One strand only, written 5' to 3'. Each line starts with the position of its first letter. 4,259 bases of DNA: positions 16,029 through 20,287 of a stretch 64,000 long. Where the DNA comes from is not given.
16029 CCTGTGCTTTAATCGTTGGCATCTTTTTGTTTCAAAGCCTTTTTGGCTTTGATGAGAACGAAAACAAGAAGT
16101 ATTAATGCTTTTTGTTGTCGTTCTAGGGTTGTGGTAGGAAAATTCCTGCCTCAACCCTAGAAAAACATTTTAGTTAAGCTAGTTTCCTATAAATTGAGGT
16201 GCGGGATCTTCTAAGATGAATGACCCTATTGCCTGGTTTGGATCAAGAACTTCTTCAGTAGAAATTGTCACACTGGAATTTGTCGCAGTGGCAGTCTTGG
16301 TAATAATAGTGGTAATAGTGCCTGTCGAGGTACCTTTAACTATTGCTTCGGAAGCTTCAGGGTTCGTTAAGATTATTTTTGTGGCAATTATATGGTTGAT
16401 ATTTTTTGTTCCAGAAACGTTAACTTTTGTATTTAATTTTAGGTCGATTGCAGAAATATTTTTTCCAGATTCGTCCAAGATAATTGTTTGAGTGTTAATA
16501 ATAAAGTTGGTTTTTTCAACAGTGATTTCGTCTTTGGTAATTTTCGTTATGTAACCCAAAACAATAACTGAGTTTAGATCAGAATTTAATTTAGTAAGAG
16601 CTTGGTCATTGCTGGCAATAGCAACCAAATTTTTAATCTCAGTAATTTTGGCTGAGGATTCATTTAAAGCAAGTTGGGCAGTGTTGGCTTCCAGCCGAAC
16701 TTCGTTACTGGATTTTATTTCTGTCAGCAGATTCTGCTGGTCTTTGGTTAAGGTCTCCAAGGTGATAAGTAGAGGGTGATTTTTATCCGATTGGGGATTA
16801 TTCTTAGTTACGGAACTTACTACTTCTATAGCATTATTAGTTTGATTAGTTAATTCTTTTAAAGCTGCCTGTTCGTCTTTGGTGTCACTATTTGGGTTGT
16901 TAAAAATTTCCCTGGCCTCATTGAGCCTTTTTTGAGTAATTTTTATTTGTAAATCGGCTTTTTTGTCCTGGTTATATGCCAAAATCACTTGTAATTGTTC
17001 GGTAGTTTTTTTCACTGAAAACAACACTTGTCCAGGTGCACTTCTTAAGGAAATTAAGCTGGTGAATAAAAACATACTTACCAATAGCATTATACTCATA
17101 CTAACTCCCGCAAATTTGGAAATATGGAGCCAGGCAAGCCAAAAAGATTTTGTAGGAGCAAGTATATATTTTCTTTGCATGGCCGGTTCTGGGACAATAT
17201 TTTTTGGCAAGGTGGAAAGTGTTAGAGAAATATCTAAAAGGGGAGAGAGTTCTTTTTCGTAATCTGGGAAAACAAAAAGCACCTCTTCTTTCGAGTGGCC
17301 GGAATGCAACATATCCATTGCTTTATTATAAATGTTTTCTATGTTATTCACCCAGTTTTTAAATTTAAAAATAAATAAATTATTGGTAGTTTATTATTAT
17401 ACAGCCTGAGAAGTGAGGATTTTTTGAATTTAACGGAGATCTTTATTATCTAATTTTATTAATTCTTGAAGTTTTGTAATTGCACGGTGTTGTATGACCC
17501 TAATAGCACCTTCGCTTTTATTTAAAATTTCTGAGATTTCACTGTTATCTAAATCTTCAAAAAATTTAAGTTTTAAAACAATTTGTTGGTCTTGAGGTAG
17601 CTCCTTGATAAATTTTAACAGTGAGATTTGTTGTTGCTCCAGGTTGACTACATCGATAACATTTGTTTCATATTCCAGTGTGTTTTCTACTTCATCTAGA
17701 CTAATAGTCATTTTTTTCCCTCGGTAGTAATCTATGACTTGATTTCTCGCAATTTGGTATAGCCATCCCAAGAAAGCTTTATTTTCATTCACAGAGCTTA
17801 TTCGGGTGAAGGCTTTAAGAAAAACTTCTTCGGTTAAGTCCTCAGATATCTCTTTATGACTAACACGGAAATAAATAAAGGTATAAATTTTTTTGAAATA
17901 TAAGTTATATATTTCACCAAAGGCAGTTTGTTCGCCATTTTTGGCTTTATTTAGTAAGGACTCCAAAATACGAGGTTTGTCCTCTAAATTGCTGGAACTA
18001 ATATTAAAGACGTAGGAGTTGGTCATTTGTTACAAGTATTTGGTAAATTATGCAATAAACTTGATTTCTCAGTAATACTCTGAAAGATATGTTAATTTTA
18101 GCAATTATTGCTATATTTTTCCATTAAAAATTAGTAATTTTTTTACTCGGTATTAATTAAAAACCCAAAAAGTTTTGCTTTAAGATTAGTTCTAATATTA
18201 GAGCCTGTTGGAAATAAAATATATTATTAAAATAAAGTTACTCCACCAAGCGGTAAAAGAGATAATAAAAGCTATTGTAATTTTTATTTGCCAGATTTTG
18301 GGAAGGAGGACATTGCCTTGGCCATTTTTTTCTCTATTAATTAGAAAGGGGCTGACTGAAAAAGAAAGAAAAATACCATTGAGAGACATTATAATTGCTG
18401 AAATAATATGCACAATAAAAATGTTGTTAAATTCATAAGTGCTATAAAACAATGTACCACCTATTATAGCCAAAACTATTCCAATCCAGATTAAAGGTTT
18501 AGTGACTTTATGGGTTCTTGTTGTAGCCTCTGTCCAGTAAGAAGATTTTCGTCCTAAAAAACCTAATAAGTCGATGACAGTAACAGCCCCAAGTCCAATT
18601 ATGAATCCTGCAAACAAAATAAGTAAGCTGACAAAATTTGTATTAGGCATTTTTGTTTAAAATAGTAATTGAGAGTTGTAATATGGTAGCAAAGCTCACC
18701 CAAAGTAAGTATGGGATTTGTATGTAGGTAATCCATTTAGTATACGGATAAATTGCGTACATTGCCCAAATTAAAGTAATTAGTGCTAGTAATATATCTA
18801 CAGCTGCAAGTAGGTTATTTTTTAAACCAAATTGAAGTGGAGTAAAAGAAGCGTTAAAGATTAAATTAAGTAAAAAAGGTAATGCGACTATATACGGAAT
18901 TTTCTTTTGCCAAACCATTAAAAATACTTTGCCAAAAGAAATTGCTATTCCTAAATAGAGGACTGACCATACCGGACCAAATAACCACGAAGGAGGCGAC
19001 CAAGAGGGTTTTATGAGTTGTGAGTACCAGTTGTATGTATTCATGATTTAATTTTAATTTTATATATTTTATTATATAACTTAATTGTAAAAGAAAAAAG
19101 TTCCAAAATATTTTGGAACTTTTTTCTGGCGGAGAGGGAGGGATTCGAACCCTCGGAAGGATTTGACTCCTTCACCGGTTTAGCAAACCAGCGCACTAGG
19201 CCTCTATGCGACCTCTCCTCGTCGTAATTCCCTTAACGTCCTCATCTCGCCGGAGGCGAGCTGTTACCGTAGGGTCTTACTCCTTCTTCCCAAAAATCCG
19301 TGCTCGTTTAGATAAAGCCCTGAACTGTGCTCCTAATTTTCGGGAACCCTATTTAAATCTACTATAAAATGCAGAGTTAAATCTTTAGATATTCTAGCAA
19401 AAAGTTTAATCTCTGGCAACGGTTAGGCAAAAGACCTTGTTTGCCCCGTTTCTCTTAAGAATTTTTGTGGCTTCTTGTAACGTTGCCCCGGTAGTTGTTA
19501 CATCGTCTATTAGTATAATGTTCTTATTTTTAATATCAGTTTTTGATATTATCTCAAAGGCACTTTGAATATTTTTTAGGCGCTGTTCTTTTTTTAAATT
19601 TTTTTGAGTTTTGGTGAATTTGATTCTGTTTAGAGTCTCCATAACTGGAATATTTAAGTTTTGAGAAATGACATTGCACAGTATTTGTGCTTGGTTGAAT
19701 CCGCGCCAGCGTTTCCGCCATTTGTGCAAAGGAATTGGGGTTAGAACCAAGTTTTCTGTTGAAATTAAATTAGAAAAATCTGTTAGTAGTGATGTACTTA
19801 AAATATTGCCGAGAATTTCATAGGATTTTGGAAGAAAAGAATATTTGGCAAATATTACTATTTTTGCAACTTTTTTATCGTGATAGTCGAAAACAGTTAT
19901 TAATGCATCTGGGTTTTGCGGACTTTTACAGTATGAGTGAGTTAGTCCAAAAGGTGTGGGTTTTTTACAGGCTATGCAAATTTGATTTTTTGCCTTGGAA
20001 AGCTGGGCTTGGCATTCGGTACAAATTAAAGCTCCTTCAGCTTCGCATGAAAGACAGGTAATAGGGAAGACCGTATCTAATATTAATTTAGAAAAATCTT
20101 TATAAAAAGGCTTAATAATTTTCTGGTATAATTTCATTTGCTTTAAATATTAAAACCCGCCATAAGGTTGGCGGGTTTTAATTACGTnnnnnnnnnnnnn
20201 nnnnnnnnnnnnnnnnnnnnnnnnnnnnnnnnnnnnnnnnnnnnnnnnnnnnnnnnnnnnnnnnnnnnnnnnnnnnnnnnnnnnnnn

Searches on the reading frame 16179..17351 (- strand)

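Call 12: search_protein_families(library=pfam, proteins=[window:16179-17351:-], max_evalue=0.00001)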
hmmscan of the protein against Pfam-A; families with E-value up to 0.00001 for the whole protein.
window:16179-17351:- (390 aa): 2 families
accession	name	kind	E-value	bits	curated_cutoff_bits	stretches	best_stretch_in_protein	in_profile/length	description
PF18915.5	DUF5667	-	2.5e-08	34.7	27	1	105-213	3-93/99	Domain of unknown function (DUF5667)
PF18914.6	DUF5666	-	1.1e-06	29.2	27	1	266-326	2-59/60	Domain of unknown function (DUF5666)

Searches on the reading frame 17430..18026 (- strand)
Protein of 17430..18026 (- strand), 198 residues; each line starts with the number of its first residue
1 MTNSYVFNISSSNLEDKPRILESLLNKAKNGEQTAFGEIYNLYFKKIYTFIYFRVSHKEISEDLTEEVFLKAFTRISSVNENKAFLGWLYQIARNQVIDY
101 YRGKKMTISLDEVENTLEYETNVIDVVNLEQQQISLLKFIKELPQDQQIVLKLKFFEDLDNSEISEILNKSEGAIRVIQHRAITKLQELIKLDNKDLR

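Call 5: search_protein_families(library=ncbifam, proteins=[window:17430-18026:-])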
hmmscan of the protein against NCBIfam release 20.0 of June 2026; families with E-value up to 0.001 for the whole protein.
window:17430-18026:- (198 aa): 87 families (the best 25 are shown)
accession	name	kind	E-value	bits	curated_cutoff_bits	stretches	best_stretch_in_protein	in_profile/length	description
TIGR02952.1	Sig70_famx2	equivalog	1.6e-45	155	206.45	1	24-189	1-169/170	ECF subfamily RNA polymerase sigma factor, BldN family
TIGR02937.1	sigma70-ECF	superfamily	4.3e-29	101.3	42.9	1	35-189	2-164/165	sigma-70 family RNA polymerase sigma factor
NF007223.0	PRK09641.1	equivalog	5.6e-26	91.5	209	1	22-187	6-181/187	RNA polymerase sigma factor SigW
TIGR02950.1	SigM_subfam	subfamily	3e-25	88.9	147.95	1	37-190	3-158/159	RNA polymerase sigma factor, SigM family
TIGR02948.1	SigW_bacill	equivalog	8e-24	84.7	243.1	1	23-186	7-180/187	RNA polymerase sigma factor SigW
NF009166.1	PRK12513.1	equivalog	2.1e-23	83.1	206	1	22-190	10-186/193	RNA polymerase sigma factor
NF009195.0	PRK12543.1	subfamily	2.7e-23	82.4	197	1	22-191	8-179/192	RNA polymerase sigma factor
TIGR02985.1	Sig70_bacteroi1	subfamily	3e-23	82.8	126.4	1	35-188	2-160/162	RNA polymerase sigma-70 factor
NF058625.1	sigma_PG0214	equivalog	8.2e-23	80.9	130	1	33-192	3-163/170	GFO_1088 family ECF-type sigma factor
NF007215.0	PRK09637.1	equivalog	1.9e-22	80.1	212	1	38-190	5-154/181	RNA polymerase sigma factor SigZ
NF007216.0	PRK09638.1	equivalog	2.4e-22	79.6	194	1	23-188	7-172/180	RNA polymerase sigma factor SigY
TIGR02959.1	SigZ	equivalog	1e-21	77.5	168.65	1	41-190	2-148/170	RNA polymerase sigma factor SigZ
NF007220.0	PRK09639.1-5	equivalog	2.2e-21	76.5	260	1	34-191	3-165/181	RNA polymerase sigma factor SigX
NF009171.0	PRK12518.1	equivalog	8.6e-21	74.6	208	1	23-191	16-185/191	RNA polymerase sigma factor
TIGR02954.1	Sig70_famx3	hypoth_equivalog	9.7e-21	74.3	188.5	1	23-191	5-168/170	RNA polymerase sigma-70 factor, TIGR02954 family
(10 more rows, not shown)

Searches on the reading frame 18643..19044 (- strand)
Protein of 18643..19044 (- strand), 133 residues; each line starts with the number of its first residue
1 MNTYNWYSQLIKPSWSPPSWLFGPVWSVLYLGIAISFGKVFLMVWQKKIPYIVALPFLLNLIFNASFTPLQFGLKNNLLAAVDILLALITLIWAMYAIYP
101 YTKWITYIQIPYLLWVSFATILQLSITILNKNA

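Call 5: search_protein_families(library=ncbifam, proteins=[window:18643-19044:-])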
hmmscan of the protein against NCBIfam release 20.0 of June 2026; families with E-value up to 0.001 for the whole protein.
window:18643-19044:- (133 aa): 1 family
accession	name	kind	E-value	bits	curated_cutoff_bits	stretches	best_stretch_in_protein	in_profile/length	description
NF047825.1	T-richsensTspOAlph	equivalog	3e-19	69.7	180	1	4-132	26-150/152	tryptophan-rich sensory protein TspO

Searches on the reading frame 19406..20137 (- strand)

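Call 5: search_protein_families(library=ncbifam, proteins=[window:19406-20137:-])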
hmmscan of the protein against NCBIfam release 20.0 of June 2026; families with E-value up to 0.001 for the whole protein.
window:19406-20137:- (243 aa): 22 families
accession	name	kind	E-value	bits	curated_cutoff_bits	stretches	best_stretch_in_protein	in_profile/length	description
TIGR00201.1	comF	subfamily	3.9e-33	115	233.55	1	39-242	1-190/190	ComF family protein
NF008616.0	PRK11595.1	equivalog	4.1e-29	101.7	304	1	38-242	22-225/227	DNA utilization protein GntX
TIGR01251.1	ribP_PPkin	subfamily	8.8e-10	38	113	1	193-239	199-245/309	ribose-phosphate diphosphokinase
NF002095.0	PRK00934.1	equivalog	1.6e-09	37.3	296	1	198-240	199-241/287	ribose-phosphate diphosphokinase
NF005299.0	PRK06827.1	subfamily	6e-09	35.1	327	1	200-239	261-300/383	phosphoribosylpyrophosphate synthetase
NF002320.0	PRK01259.1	subfamily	2.8e-08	33.5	297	1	183-238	195-248/316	ribose-phosphate diphosphokinase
NF002620.0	PRK02277.1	subfamily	1.6e-07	31.2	115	1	184-240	122-177/201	orotate phosphoribosyltransferase-like protein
NF002758.0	PRK02812.1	equivalog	9.6e-07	28.2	518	1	183-237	211-263/330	ribose-phosphate pyrophosphokinase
NF002686.0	PRK02458.1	equivalog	1.7e-06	27.7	506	1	200-238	214-252/323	ribose-phosphate diphosphokinase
NF005537.0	PRK07199.1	subfamily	4.5e-06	26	322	1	186-240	193-247/301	ribose-phosphate diphosphokinase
NF002844.0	PRK03092.1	equivalog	1.1e-05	24.8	438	1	183-237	204-256/326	ribose-phosphate diphosphokinase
NF001815.0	PRK00553.1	equivalog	1.6e-05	24.2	484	1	187-238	203-252/332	ribose-phosphate pyrophosphokinase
TIGR01203.1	HGPRTase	equivalog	2e-05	24.4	150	1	195-236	74-117/167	hypoxanthine phosphoribosyltransferase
NF005592.0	PRK07322.1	subfamily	2.1e-05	24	143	1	198-239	114-155/180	adenine phosphoribosyltransferase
TIGR00336.1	pyrE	equivalog_domain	2.7e-05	24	106.8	1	203-237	107-141/173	orotate phosphoribosyltransferase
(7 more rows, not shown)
